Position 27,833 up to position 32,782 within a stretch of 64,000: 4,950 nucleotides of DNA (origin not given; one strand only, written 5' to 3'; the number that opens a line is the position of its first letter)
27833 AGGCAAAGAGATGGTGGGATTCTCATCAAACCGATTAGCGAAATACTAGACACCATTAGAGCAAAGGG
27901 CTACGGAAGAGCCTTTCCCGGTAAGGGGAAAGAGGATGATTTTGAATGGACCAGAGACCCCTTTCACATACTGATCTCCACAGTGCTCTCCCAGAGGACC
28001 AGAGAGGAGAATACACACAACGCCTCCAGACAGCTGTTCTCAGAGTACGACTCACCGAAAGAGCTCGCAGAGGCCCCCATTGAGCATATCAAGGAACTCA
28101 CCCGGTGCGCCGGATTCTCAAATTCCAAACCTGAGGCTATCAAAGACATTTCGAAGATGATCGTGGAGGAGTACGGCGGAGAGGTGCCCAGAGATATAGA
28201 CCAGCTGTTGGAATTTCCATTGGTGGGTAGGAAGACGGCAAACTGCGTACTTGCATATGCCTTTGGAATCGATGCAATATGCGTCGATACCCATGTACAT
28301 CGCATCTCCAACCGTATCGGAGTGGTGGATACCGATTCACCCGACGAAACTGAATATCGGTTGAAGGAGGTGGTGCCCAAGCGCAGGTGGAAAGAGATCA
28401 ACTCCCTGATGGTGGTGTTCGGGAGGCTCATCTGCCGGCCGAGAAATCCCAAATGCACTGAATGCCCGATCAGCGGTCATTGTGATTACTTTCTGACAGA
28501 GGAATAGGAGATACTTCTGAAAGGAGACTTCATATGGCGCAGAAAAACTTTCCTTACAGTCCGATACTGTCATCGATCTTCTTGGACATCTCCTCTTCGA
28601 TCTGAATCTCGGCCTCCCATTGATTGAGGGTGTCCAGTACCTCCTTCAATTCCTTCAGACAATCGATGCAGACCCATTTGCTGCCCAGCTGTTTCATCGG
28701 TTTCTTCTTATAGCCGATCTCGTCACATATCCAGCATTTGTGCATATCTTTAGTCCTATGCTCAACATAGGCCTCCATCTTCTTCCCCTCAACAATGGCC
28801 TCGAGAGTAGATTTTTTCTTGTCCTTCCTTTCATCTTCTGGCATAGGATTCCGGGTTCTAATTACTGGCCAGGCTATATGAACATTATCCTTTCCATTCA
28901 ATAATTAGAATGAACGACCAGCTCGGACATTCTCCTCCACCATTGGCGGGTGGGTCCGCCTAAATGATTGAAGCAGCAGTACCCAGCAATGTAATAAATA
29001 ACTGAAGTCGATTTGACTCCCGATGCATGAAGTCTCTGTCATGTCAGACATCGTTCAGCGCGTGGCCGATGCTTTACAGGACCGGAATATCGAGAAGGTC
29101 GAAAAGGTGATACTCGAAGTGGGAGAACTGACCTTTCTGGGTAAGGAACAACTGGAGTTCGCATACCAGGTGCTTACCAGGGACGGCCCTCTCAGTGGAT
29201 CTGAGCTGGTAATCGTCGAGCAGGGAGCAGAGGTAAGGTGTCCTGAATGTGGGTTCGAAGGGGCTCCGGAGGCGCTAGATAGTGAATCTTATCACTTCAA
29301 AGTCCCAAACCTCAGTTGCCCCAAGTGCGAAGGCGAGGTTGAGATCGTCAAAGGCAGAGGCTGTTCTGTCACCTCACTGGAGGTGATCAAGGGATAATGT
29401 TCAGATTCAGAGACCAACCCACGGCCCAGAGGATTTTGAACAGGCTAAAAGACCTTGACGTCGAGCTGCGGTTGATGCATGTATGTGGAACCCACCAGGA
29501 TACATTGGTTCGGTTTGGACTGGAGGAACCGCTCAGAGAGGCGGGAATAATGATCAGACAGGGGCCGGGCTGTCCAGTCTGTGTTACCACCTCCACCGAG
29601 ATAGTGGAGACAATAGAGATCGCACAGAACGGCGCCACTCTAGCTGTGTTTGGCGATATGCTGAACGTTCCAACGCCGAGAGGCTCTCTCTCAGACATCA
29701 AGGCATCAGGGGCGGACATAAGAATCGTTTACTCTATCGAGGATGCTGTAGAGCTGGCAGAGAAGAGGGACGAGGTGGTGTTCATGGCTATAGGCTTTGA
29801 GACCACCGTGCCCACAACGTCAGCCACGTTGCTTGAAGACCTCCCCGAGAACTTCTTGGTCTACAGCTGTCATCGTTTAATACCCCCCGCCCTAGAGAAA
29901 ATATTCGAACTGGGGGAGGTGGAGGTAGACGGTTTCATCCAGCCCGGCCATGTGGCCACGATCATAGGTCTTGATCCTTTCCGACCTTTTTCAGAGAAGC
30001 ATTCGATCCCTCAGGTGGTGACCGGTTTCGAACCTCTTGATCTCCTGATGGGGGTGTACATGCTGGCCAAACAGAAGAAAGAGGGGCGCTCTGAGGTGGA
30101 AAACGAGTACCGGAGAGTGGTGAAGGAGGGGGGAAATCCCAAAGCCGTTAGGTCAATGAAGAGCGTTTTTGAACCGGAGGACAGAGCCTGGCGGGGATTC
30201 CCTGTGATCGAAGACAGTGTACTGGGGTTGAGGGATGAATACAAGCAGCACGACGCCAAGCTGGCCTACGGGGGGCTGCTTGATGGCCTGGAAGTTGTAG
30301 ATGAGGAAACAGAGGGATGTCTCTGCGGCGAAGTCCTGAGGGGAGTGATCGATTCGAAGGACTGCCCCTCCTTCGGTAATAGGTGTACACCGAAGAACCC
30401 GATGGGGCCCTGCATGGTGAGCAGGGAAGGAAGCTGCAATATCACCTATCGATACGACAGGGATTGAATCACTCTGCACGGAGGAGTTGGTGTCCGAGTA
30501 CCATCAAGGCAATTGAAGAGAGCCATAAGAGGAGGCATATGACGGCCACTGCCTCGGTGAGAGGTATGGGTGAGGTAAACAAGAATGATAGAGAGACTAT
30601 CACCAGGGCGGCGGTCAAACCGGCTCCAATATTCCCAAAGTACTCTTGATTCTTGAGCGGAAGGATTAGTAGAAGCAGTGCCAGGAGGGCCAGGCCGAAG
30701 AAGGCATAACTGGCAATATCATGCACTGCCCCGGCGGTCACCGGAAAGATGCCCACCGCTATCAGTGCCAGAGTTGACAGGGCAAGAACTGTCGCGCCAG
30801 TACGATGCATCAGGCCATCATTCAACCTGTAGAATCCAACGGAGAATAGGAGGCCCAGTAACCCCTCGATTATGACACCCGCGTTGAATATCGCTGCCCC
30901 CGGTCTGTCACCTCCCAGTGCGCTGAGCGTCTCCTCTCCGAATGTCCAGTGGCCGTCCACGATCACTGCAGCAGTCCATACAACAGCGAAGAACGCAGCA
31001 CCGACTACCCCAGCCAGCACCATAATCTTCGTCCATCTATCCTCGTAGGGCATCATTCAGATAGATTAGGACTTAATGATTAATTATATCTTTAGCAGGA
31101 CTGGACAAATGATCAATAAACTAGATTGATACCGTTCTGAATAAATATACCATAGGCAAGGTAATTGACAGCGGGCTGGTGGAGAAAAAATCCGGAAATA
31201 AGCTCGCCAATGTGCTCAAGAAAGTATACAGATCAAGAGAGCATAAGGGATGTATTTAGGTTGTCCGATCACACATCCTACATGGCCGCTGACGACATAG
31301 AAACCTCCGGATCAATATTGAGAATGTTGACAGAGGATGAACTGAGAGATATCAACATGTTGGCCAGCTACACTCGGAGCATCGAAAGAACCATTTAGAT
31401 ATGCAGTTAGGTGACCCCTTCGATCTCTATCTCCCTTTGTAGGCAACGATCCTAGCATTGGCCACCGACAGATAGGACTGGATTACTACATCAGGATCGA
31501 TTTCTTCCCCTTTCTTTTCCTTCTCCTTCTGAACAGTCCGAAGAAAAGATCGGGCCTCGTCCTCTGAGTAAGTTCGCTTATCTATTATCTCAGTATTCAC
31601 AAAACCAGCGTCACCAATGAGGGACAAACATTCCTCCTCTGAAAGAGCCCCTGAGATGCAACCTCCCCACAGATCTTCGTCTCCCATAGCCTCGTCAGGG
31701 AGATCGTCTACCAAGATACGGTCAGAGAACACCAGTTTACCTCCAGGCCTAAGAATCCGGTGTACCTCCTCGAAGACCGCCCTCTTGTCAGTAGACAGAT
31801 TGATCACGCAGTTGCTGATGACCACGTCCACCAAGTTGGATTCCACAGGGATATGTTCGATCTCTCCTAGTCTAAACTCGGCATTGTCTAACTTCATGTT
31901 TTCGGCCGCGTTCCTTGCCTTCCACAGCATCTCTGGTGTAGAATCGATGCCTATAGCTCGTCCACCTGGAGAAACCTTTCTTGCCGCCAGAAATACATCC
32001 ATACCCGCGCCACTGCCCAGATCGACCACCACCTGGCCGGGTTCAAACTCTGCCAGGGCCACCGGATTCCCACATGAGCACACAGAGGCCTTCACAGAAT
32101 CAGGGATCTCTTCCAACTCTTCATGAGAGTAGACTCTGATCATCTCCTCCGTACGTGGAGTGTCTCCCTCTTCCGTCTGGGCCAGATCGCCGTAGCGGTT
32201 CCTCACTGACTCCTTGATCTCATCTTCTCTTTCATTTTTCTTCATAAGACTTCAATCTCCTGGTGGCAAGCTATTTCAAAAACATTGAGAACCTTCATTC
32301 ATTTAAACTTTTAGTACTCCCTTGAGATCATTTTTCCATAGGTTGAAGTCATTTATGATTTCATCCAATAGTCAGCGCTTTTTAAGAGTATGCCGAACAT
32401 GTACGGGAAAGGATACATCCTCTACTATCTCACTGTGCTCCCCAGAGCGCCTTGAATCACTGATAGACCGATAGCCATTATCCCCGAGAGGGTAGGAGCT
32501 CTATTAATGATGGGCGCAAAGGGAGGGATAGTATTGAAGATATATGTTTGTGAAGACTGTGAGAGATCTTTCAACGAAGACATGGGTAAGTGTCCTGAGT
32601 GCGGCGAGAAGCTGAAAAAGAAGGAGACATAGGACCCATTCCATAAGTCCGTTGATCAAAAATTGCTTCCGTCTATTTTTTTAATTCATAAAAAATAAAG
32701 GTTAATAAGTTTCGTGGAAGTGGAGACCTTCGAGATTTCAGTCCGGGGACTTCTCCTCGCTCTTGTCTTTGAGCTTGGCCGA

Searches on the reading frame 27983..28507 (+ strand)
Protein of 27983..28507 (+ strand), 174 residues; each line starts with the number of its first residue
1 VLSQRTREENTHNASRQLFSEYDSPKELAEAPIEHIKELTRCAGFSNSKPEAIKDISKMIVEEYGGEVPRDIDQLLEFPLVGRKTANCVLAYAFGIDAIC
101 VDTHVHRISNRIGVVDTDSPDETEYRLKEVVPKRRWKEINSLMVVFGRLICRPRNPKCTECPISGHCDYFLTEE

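Call 30: search_protein_families(library=pfam, proteins=[window:27983-28507:+], max_evalue=0.00001)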
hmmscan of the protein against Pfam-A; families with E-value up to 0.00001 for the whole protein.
window:27983-28507:+ (174 aa): 2 families
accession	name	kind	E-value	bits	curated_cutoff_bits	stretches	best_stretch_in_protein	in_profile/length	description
PF00730.31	HhH-GPD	-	1.1e-21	77.6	26.2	1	1-133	4-108/108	HhH-GPD superfamily base excision DNA repair protein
PF00633.29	HHH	-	7e-06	26.1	24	0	63-92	1-30/30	Helix-hairpin-helix motif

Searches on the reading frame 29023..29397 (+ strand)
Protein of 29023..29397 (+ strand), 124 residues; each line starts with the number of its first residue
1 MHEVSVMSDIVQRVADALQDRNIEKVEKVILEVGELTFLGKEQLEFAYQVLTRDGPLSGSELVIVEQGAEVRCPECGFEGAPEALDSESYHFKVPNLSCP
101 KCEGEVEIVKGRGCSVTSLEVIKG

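Call 30: search_protein_families(library=pfam, proteins=[window:29023-29397:+], max_evalue=0.00001)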
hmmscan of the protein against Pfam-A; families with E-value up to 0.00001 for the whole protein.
window:29023-29397:+ (124 aa): 1 family
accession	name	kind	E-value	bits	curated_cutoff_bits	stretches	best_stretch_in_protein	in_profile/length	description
PF01155.25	HypA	-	1.8e-26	92.8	28.9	1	1-121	1-112/112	Hydrogenase/urease nickel incorporation, metallochaperone, hypA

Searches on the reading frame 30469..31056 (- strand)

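Call 3: search_protein_families(library=pfam, proteins=[window:30469-31056:-], max_evalue=0.1)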
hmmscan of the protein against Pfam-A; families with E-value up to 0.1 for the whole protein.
window:30469-31056:- (195 aa): 2 families
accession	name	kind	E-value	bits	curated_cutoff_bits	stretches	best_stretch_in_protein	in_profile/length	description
PF06197.19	DUF998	-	1.2e-17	64.6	30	1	17-184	1-183/184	Protein of unknown function (DUF998)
PF04224.18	DUF417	-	0.018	15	27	1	124-171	95-141/175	Protein of unknown function, DUF417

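Call 4: search_protein_families(library=ncbifam, proteins=[window:30469-31056:-], max_evalue=0.1)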
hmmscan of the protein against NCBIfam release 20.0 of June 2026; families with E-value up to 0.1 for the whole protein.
window:30469-31056:- (195 aa): 0 families

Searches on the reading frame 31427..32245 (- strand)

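Call 3: search_protein_families(library=pfam, proteins=[window:31427-32245:-], max_evalue=0.1)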
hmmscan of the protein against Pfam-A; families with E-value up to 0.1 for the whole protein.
window:31427-32245:- (272 aa): 18 families
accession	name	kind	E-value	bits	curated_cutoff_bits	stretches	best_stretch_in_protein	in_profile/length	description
PF13847.12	Methyltransf_31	-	6.3e-31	107.4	27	1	69-202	3-133/145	Methyltransferase domain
PF08241.18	Methyltransf_11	-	1.6e-18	67.6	21.2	1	74-173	1-95/95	Methyltransferase domain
PF13649.12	Methyltransf_25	-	1.6e-18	67.6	27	1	73-169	1-97/97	Methyltransferase domain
PF08242.18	Methyltransf_12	-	8.7e-12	46.1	30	1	74-171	1-98/98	Methyltransferase domain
PF01209.24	Ubie_methyltran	-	4.2e-10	39.8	20.1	1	68-172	46-150/233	ubiE/COQ5 methyltransferase family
PF13489.12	Methyltransf_23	-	5.6e-08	33.1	27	1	64-181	17-123/164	Methyltransferase domain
PF01135.25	PCMT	-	1.9e-06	28.2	20.3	1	63-127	67-131/210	Protein-L-isoaspartate(D-aspartate) O-methyltransferase (PCMT)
PF20922.3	Anamorsin_N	-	7.5e-06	26.2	27.1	1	128-242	41-143/163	Anamorsin, N-terminal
PF05148.21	Methyltransf_8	-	0.00025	21.4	27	1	127-172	111-155/219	Hypothetical methyltransferase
PF01728.25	FtsJ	-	0.00038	20.9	24.1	1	67-153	19-106/181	FtsJ-like methyltransferase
PF08003.17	Methyltransf_9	-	0.00039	19.9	23.8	1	70-233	116-278/315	Protein of unknown function (DUF1698)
PF05175.20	MTS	-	0.00044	20.4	23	1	70-172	32-137/170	Methyltransferase small domain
PF24675.1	NpmA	-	0.0013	18.5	60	1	71-135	25-92/214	16S rRNA (adenine(1408)-N(1))-methyltransferase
PF06325.19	PrmA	-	0.0018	18.3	22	1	68-174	160-259/296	Ribosomal protein L11 methyltransferase (PrmA)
PF03141.22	Methyltransf_29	-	0.0035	16.4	23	1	138-176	181-220/506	Putative S-adenosyl-L-methionine-dependent methyltransferase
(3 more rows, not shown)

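Call 4: search_protein_families(library=ncbifam, proteins=[window:31427-32245:-], max_evalue=0.1)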
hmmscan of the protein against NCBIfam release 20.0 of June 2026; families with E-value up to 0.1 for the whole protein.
window:31427-32245:- (272 aa): 56 families (the best 25 are shown)
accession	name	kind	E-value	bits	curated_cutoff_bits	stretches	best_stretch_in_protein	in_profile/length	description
NF008823.0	PRK11873.1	subfamily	2.4e-78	263.3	263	1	6-249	3-257/272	arsenite methyltransferase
NF041537.1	ArsM_AhpD_UU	exception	1.1e-54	185.5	510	1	5-246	8-256/345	arsenite methyltransferase/AhpD domain selenoprotein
NF047649.1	MTase_UXPK_star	exception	8.2e-54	182.5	460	1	6-218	9-226/283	methyltransferase/UXPK-star double selenoprotein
NF041536.1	ArsM_DUF2284_UU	exception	3e-50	170.9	575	1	5-227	8-234/459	arsenite methyltransferase/DUF2284 domain selenoprotein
NF040538.1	methyl_ArsM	equivalog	3.2e-38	131.8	500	2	134-225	167-260/356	arsinothricin biosynthesis methyltransferase ArsM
NF038099.1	AsSugarArsM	exception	7.6e-28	97.6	400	1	46-227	35-225/321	arsenosugar biosynthesis arsenite methyltransferase ArsM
NF045667.1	MTase_DVU1556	equivalog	9.6e-26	90.6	155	1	62-223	15-168/213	DVU_1556 family methyltransferase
NF040539.1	AST_met_ArsM_2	exception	1.4e-23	84.1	240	1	71-242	58-229/262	putative arsinothricin biosynthesis methyltransferase ArsM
NF043040.1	corrin_prot_MT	hypoth_equivalog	6.2e-14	51.9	180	1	66-179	37-153/216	corrinoid protein-associated methyltransferase CpaM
NF001244.0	PRK00216.1-5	equivalog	1.1e-13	51.1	216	1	64-173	43-153/236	bifunctional demethylmenaquinone methyltransferase/2-methoxy-6-polyprenyl-1,4-benzoquinol methylase UbiE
TIGR02072.1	BioC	equivalog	1.2e-13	51.5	184.95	1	71-175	36-134/244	malonyl-ACP O-methyltransferase BioC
NF052510.1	methyltran_MpqE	exception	4.1e-12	46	335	1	63-172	40-150/234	methyl-plastoquinone biosynthesis methyltransferase MpqE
TIGR01934.1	MenG_MenH_UbiE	subfamily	6.6e-12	45.2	158.35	1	65-173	35-141/223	ubiquinone/menaquinone biosynthesis methyltransferase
NF041675.1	sarc_dimgly_tmase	equivalog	1.3e-10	41.7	550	1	38-187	38-183/278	sarcosine/dimethylglycine N-methyltransferase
NF001240.0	PRK00216.1-1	equivalog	6.3e-10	38.5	378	1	63-172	57-167/251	bifunctional demethylmenaquinone methyltransferase/2-methoxy-6-polyprenyl-1,4-benzoquinol methylase UbiE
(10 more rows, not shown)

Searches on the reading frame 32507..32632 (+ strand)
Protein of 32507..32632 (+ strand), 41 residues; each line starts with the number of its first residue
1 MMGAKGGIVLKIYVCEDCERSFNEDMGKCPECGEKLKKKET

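Call 3: search_protein_families(library=pfam, proteins=[window:32507-32632:+], max_evalue=0.1)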
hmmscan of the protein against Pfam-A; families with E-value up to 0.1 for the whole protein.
window:32507-32632:+ (41 aa): 27 families (the best 25 are shown)
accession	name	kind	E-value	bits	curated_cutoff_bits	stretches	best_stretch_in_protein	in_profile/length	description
PF05810.19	NinF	-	0.00015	22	27.5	1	12-20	14-22/25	NinF protein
PF07191.17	Zn_ribbon_6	-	0.00031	21.1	25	1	11-38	15-41/67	Double zinc ribbon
PF05191.20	ADK_lid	-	0.00048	20.4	26.6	1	13-38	2-33/36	Adenylate kinase, active site lid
PF23455.1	DUF7129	-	0.00051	20.2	30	1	12-37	11-38/45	Domain of unknown function (DUF7129)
PF18073.7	Zn_ribbon_LapB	-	0.00078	19.5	25.7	1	13-34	1-22/28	Rubredoxin metal binding domain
PF12773.13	DZR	-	0.0012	19.4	27.3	1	15-37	1-23/45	Double zinc ribbon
PF13465.12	zf-H2C2_2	-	0.0015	19.2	40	0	11-23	13-25/26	Zinc-finger double domain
PF00096.32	zf-C2H2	-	0.0019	19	25.2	0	13-23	1-11/23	Zinc finger, C2H2 type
PF13920.12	zf-C3HC4_3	-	0.0059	16.8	27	1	13-38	24-48/49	Zinc finger, C3HC4 type (RING finger)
PF18439.7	zf_UBZ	-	0.0065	16.5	25.6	0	13-25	3-15/32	Ubiquitin-Binding Zinc Finger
PF01155.25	HypA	-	0.0072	16.8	28.9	1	13-35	71-95/112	Hydrogenase/urease nickel incorporation, metallochaperone, hypA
PF17032.10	Zn_ribbon_15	-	0.0075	17.5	28.9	1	13-33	53-73/73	zinc-ribbon family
PF09723.15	Zn_ribbon_8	-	0.0088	16.5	34.4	1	13-38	6-39/41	Zinc ribbon domain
PF03119.21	DNA_ligase_ZBD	-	0.0098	16.2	25.8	1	28-40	1-13/27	NAD-dependent DNA ligase C4 zinc finger domain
PF25207.1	DUF7837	-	0.01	16.2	27.8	1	24-39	3-18/47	Domain of unknown function (DUF7837)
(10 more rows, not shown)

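Call 4: search_protein_families(library=ncbifam, proteins=[window:32507-32632:+], max_evalue=0.1)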
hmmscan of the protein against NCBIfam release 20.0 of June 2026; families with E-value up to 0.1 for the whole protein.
window:32507-32632:+ (41 aa): 19 families
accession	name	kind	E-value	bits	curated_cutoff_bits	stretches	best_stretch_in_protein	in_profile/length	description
NF050000.1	IS1_IS1595_Zn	domain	0.0004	20.9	28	1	13-25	22-34/34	IS1/IS1595 family N-terminal zinc-binding domain-containing protein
NF009148.0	PRK12496.1-5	equivalog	0.0041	17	243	1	11-39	124-152/163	hypothetical protein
NF006127.0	PRK08271.1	equivalog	0.01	14.3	545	1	10-37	569-596/631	anaerobic ribonucleoside-triphosphate reductase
NF048018.1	IS256_N_4Cys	domain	0.013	16.1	27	0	13-22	22-31/31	transposase-like zinc-binding domain-containing protein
NF047912.1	ECs_2282_CxxC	subfamily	0.014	15.3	37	0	28-36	4-37/60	ECs_2282 family putative zinc-binding protein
TIGR02827.1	RNR_anaer_Bdell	equivalog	0.014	13.9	568.3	1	9-35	539-565/596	anaerobic ribonucleoside-triphosphate reductase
TIGR00416.1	sms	equivalog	0.015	14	403.05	1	12-34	7-29/454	DNA repair protein RadA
TIGR02487.1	NrdD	equivalog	0.019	13.5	326.35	1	7-35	522-549/581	anaerobic ribonucleoside-triphosphate reductase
NF041915.1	HVO_2901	equivalog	0.023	14.5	80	1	14-39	3-28/55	HVO_2901 family zinc finger protein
TIGR03269.1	met_CoM_red_A2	equivalog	0.024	13.2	517.1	1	4-40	55-93/530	methyl coenzyme M reductase system, component A2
NF041912.1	HVO_0758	equivalog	0.025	14.5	70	0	9-24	39-54/55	HVO_0758 family zinc finger protein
NF009146.0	PRK12496.1-3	equivalog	0.027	14.2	268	1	11-37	121-149/162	hypothetical protein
TIGR00570.1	cdk7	equivalog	0.043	13.2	160.2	1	14-39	30-56/309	CDK-activating kinase assembly factor MAT1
TIGR00100.1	hypA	equivalog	0.045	13.8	88.1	1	14-35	72-96/116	hydrogenase maturation nickel metallochaperone HypA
TIGR02605.1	CxxC_CxxC_SSSS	subfamily_domain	0.048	13.7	31.3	0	13-38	6-39/52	FmdB family zinc ribbon protein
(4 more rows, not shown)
